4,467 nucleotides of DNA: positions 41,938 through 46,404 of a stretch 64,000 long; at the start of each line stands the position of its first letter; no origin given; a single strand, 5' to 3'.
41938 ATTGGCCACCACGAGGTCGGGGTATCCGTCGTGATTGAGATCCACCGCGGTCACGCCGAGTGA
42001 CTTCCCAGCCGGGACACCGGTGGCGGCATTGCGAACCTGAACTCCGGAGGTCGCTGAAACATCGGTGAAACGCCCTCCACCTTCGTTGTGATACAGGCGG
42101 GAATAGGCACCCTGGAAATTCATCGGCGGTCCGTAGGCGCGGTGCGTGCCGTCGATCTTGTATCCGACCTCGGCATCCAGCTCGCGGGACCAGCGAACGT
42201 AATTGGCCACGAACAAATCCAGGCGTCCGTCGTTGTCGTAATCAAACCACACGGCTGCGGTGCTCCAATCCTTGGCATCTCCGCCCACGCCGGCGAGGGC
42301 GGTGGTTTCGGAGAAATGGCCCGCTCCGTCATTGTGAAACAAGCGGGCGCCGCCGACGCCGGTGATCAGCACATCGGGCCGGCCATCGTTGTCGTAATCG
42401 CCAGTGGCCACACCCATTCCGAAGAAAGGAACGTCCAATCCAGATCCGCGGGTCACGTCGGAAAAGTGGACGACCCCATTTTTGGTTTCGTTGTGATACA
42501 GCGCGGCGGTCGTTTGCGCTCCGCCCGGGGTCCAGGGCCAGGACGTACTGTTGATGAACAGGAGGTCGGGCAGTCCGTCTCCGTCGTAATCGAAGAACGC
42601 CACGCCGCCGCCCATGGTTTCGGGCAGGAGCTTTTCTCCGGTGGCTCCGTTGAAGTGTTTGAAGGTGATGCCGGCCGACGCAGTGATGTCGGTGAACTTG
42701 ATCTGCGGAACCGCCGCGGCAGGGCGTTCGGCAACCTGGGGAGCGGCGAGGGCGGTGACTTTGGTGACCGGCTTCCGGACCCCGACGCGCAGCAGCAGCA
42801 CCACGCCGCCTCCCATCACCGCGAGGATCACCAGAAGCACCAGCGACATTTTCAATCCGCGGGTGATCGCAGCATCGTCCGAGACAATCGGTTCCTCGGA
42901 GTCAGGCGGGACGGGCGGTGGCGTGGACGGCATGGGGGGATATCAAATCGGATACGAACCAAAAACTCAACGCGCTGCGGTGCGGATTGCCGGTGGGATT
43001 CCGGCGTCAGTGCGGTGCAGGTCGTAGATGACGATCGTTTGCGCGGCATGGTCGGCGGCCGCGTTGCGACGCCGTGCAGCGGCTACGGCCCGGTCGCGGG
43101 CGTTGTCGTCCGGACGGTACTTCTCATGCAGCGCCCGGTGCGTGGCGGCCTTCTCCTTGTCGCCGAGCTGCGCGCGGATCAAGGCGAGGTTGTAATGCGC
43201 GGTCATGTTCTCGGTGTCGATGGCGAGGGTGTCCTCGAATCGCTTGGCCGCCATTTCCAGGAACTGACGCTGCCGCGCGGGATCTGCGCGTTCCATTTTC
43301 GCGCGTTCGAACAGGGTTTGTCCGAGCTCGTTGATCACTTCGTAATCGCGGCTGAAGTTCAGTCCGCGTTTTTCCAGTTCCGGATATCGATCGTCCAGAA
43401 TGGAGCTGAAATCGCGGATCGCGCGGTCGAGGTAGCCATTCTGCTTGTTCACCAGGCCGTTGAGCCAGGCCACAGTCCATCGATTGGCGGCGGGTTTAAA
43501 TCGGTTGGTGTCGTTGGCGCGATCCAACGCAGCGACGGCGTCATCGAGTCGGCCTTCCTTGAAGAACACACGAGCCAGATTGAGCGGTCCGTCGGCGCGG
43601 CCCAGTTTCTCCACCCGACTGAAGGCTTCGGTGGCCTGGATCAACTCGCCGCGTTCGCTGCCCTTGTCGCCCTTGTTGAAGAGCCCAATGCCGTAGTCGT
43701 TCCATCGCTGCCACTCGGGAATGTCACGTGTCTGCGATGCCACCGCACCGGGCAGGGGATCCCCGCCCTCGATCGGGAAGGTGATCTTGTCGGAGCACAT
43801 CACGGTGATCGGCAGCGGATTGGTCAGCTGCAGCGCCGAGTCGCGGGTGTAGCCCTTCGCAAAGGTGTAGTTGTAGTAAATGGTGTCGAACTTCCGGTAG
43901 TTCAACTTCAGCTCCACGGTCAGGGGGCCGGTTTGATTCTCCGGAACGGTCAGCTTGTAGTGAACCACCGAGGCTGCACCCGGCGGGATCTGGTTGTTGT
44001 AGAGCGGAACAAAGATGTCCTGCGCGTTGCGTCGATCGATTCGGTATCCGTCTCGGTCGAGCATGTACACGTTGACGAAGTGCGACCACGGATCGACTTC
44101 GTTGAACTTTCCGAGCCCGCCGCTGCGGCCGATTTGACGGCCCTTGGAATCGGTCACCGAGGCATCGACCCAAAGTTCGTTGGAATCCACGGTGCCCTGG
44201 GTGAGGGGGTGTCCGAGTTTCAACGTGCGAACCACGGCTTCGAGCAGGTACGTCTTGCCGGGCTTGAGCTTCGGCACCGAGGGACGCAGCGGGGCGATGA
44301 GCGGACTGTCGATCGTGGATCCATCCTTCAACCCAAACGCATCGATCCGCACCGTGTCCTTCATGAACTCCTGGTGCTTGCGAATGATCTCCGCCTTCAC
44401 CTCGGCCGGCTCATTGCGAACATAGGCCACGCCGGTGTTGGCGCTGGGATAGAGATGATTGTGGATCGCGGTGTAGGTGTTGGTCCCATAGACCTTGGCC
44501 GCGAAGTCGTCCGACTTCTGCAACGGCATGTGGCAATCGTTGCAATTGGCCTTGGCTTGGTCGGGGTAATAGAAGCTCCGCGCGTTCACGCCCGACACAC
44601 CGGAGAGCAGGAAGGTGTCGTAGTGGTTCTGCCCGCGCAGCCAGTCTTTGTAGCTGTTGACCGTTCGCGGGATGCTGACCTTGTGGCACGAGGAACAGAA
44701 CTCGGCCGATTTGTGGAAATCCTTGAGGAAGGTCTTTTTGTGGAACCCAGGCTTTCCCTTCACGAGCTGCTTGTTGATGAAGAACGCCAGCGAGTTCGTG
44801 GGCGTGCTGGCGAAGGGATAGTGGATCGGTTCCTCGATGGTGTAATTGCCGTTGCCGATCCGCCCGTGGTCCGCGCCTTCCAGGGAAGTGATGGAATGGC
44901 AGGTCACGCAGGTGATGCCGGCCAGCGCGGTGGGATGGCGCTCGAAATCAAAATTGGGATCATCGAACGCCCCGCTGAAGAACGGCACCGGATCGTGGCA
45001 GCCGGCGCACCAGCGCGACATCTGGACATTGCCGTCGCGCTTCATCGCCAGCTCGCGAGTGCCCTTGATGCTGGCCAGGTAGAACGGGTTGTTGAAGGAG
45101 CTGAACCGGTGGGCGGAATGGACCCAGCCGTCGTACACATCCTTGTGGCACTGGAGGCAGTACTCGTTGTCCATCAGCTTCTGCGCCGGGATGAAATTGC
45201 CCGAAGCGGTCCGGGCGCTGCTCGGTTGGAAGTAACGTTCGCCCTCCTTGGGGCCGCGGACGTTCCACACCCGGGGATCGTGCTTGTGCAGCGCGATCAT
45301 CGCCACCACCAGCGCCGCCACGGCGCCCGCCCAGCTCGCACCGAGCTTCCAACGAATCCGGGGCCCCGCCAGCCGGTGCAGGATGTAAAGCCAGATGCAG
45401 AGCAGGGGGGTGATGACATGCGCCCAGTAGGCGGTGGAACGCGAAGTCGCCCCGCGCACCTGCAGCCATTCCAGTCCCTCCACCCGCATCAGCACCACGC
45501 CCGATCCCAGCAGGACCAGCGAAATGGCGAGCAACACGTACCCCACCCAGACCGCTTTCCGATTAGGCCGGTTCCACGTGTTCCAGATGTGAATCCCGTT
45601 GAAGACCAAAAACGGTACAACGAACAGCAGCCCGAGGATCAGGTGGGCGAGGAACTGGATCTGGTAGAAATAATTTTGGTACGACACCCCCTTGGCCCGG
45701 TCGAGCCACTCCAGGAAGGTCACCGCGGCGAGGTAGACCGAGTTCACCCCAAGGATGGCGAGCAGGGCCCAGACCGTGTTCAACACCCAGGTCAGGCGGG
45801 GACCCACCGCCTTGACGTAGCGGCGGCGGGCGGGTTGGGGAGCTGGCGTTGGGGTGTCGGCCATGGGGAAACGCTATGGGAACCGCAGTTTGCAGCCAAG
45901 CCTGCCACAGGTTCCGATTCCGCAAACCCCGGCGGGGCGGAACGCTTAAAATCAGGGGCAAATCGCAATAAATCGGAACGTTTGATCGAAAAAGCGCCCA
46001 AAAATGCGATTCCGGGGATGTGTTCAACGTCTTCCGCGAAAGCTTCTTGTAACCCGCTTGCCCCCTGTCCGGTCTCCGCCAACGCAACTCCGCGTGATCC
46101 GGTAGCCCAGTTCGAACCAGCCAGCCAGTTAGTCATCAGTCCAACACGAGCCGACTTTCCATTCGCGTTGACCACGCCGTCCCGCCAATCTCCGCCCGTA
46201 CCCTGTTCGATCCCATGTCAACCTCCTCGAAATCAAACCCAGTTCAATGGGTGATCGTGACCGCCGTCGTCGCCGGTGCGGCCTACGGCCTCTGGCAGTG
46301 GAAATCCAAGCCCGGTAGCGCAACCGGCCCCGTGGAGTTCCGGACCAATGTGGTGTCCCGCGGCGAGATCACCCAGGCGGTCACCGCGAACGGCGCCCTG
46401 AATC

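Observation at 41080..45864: Operon of a 5-TM / five-heme / TPR fusion protein with a CRTAC1 (FG-GAP + ASPIC/UnbV) protein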

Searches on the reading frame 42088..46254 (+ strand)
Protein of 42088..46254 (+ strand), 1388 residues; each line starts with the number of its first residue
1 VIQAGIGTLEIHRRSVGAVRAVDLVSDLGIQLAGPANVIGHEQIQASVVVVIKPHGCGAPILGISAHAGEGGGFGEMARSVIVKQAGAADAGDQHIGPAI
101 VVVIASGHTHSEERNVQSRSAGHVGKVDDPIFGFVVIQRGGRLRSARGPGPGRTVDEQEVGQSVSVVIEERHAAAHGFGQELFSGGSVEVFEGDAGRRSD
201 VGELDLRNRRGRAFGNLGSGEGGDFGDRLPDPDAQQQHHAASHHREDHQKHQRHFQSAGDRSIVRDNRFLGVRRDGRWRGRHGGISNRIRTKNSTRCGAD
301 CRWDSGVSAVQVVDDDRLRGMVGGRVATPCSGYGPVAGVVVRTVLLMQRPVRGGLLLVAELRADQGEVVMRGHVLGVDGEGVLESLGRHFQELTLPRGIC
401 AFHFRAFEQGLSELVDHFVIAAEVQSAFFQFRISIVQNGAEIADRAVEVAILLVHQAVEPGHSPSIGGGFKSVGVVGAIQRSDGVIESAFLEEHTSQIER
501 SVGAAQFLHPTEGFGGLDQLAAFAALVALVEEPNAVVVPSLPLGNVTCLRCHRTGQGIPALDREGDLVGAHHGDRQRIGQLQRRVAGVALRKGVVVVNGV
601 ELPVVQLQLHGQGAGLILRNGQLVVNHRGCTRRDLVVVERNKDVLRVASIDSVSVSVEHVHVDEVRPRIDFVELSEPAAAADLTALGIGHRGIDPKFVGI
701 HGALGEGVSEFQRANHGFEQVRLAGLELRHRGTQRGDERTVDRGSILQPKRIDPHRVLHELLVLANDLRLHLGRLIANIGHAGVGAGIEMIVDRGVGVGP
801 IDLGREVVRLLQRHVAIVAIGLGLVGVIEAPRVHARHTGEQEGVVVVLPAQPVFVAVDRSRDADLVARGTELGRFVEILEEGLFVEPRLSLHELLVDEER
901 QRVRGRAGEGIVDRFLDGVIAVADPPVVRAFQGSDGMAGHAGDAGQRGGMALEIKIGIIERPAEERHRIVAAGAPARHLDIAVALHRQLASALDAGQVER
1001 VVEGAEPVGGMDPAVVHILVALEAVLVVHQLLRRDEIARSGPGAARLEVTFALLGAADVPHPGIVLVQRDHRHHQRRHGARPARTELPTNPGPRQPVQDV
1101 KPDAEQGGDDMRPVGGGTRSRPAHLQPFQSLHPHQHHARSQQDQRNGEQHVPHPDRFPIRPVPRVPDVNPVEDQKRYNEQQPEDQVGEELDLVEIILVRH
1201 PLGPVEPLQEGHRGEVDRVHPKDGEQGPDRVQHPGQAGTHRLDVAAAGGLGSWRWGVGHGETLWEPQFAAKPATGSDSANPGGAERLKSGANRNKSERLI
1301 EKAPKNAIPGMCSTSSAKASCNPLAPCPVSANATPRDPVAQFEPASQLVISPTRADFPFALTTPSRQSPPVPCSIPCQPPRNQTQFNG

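Call 95: search_protein_families(library=pfam, proteins=[window:42088-46254:+], max_evalue=0.001)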
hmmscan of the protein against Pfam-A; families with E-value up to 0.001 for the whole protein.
window:42088-46254:+ (1388 aa): 0 families

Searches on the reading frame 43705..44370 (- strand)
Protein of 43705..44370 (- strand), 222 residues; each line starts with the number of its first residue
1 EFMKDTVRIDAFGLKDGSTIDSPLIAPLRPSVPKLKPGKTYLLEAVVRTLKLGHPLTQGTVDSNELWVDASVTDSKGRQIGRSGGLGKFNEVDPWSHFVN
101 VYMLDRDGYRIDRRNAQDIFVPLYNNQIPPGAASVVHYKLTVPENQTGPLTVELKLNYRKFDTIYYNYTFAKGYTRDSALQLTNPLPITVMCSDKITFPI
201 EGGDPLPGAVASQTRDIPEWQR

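Call 31: search_protein_families(library=pfam, proteins=[window:43705-44370:-], max_evalue=10)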
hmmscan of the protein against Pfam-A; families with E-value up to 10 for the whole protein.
window:43705-44370:- (222 aa): 1 family
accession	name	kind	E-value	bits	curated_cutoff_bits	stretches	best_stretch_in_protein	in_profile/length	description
PF24549.1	DUF7602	-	0.16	12.4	27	1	96-126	53-83/89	Domain of unknown function (DUF7602)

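Call 83: search_solved_structures(query=window:43720-44367:-, max_evalue=10, show_alignments=5)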
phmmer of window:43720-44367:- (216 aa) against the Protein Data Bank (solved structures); distinct sequences matched with E-value up to 10: 1.
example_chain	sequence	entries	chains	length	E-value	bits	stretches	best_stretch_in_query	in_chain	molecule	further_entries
3l87_A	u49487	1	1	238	0.81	12.5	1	74-132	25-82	Peptide deformylase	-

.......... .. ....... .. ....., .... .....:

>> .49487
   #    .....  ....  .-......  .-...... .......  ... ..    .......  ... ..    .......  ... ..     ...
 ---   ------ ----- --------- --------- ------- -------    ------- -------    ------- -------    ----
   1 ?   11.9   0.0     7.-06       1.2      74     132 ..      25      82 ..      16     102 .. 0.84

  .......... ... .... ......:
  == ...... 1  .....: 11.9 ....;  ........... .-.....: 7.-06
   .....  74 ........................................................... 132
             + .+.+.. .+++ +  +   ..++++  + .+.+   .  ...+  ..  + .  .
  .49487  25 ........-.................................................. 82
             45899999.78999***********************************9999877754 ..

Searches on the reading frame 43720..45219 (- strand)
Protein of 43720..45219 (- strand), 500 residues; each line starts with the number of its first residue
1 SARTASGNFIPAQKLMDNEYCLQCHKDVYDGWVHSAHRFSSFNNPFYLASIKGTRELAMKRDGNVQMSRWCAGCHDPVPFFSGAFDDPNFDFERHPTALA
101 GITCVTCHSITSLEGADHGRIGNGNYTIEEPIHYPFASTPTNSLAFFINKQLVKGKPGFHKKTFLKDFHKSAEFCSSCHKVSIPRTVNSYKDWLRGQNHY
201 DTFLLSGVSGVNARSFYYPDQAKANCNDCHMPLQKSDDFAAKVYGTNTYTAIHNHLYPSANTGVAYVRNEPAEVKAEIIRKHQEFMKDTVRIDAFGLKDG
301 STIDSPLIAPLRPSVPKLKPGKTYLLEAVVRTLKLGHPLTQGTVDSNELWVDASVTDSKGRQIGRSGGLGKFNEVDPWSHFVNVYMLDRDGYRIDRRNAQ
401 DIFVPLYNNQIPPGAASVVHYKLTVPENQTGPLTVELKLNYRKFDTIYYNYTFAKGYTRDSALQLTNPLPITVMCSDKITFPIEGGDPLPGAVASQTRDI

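Call 57: search_solved_structures(query=window:43720-45219:-, max_evalue=1, show_alignments=3)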
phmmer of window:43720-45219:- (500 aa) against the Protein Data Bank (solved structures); distinct sequences matched with E-value up to 1: 3.
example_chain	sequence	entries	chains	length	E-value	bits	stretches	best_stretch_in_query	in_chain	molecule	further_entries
5ze8_A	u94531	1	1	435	1.9e-06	30.2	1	16-118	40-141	cytochrome c552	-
9wt9_A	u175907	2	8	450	0.0051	18.8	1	12-77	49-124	Cytochrome c,Multiheme cytochrome c selenoprotein mutant (MccSep U325A) | Cytochrome c,Multiheme cytochrome c selenoprotein (MccSep)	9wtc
9wt8_A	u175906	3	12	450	0.0051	18.8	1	12-77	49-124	Cytochrome c,Multiheme cytochrome c selenoprotein (MccSep)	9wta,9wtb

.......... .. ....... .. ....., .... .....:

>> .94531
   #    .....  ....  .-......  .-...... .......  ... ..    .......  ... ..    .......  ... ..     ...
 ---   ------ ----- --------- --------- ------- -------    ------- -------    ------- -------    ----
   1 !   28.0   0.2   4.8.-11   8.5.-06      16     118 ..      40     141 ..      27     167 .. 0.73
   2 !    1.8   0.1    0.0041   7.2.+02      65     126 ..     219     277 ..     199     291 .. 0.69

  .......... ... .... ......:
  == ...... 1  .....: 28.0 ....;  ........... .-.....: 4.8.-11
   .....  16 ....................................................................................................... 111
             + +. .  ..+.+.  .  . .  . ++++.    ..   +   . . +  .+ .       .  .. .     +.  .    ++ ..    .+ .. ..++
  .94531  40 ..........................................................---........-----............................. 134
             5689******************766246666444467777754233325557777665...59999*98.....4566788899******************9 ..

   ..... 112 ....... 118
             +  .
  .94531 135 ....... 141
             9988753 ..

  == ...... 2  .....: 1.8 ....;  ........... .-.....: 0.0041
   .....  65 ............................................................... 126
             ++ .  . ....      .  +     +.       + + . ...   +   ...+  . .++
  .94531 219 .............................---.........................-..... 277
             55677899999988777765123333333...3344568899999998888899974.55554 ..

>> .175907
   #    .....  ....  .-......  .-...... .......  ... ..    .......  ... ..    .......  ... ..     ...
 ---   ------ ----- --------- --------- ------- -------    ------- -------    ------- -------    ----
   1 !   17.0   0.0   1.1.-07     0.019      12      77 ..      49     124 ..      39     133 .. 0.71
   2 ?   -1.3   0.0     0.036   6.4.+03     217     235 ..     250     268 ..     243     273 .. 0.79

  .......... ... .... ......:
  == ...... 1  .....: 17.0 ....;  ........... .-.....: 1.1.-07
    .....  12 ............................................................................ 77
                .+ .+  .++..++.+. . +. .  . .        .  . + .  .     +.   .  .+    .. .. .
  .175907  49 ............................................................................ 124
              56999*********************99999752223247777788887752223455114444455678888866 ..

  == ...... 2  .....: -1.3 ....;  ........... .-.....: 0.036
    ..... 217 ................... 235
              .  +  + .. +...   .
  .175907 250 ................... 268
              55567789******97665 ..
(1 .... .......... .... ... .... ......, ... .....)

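Call 66: search_solved_structures(query=A4, max_evalue=1, show_alignments=2)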
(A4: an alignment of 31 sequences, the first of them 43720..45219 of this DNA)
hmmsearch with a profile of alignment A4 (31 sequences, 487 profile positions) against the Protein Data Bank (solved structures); distinct sequences matched with E-value up to 1: 8.
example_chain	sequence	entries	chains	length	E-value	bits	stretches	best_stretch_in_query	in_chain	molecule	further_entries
5ze8_A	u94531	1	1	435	8.2e-05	24.4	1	18-116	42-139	cytochrome c552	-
9wt9_A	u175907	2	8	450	0.13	13.9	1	14-44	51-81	Cytochrome c,Multiheme cytochrome c selenoprotein mutant (MccSep U325A) | Cytochrome c,Multiheme cytochrome c selenoprotein (MccSep)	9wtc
9wt8_A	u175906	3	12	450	0.13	13.9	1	14-44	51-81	Cytochrome c,Multiheme cytochrome c selenoprotein (MccSep)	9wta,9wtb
6s9y_A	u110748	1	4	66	0.2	13.3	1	138-188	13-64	Peroxin 14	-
5oml_A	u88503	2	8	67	0.22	13.1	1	138-188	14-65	Peroxin 14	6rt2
5mmc_A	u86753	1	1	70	0.22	13.1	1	138-188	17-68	Peroxin 14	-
6s7m_A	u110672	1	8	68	0.23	13.1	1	138-188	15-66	Peroxin 14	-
5l87_A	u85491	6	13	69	0.24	13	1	138-188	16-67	Peroxin 14 | Peroxisomal membrane protein PEX14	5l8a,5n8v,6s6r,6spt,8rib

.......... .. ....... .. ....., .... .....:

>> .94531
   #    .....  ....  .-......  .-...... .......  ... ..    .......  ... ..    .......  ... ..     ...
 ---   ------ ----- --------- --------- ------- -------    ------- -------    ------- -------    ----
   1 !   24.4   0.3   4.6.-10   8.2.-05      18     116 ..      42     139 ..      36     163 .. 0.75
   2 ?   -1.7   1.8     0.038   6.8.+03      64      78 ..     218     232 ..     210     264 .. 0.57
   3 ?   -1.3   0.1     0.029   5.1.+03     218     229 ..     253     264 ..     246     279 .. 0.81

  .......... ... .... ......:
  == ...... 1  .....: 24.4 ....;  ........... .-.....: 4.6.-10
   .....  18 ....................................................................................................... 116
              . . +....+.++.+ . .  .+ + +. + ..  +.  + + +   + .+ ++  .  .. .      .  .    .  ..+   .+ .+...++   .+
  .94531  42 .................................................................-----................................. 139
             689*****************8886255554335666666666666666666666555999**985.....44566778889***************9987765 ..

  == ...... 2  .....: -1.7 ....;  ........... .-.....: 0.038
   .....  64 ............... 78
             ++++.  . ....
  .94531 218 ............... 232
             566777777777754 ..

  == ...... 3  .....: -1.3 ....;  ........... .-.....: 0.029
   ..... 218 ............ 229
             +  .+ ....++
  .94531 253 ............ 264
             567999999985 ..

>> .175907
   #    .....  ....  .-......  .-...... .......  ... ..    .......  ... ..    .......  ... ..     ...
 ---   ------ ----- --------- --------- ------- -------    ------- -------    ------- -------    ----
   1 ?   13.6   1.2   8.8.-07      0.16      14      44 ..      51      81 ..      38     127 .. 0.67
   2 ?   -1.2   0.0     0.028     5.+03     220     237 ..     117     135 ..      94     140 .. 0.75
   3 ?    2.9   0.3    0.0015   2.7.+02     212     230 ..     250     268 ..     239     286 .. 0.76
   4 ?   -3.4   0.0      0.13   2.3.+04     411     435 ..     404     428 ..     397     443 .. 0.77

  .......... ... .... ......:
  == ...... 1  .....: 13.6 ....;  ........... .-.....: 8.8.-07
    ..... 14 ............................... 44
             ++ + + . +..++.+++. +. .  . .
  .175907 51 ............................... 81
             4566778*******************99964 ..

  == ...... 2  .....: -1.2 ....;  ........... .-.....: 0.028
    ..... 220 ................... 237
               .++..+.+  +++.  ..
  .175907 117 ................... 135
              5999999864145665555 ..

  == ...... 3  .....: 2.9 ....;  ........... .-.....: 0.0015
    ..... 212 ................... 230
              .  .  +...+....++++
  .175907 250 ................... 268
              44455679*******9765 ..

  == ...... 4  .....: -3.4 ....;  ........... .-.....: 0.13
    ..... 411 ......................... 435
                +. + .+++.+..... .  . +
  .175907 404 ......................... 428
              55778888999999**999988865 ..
